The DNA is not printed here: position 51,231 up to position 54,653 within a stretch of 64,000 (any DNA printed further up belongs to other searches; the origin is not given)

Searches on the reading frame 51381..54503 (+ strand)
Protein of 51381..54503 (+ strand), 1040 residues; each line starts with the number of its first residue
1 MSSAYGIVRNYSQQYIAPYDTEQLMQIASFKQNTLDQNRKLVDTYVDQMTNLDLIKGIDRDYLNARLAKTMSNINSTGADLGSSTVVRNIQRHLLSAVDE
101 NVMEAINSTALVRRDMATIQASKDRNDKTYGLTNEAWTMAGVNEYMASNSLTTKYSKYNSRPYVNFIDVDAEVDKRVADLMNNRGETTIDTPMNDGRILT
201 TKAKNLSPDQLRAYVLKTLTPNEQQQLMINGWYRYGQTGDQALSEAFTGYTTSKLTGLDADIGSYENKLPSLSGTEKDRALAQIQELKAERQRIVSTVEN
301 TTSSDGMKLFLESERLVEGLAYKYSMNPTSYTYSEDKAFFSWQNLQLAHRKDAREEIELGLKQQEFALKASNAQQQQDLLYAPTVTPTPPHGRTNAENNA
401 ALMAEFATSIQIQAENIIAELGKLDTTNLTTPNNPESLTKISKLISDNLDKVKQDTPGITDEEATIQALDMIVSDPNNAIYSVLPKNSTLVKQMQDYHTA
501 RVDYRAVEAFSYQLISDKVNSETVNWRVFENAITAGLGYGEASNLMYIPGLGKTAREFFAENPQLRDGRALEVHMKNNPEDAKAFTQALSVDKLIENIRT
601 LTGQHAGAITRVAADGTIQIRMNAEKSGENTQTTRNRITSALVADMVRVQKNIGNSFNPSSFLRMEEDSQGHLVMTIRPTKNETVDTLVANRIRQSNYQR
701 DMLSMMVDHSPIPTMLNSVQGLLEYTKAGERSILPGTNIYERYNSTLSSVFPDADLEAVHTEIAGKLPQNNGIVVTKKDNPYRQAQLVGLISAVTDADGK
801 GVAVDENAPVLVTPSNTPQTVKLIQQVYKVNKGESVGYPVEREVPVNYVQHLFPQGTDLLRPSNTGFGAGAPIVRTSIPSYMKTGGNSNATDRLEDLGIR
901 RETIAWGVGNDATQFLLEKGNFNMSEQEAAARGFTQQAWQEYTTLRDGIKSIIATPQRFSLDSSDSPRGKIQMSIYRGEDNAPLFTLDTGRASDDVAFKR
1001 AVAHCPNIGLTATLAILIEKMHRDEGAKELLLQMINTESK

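Call 13: search_protein_families(library=phrogs, proteins=[window:51381-54503:+], max_evalue=0.001)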
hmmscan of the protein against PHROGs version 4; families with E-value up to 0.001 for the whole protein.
window:51381-54503:+ (1040 aa): 1 family
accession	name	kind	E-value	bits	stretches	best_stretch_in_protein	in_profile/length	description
phrog_32131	-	head and packaging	6.6e-11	41.9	1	12-357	11-367/974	virion structural protein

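Call 83: search_protein_families(library=pfam, proteins=[window:51381-54503:+], max_evalue=0.001)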
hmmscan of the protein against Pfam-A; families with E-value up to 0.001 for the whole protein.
window:51381-54503:+ (1040 aa): 0 families
